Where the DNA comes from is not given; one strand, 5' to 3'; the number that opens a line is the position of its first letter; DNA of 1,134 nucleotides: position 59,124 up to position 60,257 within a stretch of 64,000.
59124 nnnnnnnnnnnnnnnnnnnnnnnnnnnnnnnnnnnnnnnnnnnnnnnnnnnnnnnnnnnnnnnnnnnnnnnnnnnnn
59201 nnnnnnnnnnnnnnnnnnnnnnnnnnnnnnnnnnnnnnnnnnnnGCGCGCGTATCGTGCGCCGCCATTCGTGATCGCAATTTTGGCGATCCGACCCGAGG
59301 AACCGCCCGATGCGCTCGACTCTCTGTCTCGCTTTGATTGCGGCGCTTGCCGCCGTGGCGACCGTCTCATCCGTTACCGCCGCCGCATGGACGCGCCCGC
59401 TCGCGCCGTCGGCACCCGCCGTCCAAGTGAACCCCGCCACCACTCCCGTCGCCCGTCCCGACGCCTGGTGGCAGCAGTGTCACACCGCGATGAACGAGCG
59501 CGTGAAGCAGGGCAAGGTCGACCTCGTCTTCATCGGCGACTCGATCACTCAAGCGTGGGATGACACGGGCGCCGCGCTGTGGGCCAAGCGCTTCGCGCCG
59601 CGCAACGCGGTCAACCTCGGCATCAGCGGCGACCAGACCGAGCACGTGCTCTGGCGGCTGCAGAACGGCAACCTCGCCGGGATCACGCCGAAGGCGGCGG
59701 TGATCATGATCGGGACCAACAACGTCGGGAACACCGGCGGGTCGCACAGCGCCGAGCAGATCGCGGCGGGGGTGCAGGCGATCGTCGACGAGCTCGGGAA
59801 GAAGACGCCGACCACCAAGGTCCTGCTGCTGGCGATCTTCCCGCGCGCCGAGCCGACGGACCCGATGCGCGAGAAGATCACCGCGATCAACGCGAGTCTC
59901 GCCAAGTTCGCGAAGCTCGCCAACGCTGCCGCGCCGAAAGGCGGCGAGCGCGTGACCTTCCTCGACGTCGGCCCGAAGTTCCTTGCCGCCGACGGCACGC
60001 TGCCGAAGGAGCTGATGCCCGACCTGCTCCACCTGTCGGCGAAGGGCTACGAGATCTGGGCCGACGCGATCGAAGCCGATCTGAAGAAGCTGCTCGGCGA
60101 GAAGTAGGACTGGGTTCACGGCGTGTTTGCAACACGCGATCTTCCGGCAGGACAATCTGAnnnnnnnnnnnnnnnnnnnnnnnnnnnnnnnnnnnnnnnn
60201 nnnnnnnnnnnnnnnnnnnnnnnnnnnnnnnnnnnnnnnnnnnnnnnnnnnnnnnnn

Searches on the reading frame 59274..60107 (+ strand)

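Call 103: search_protein_families(library=pfam, proteins=[window:59274-60107:+], max_evalue=0.01)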
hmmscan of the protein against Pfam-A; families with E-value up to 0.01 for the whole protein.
window:59274-60107:+ (277 aa): 2 families
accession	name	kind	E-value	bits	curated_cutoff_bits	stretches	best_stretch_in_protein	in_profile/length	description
PF13472.12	Lipase_GDSL_2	-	1.2e-27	98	32.9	1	86-261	1-178/178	GDSL-like Lipase/Acylhydrolase family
PF00657.28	Lipase_GDSL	-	9.3e-14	52.5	23.6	1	84-266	1-208/208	GDSL-like Lipase/Acylhydrolase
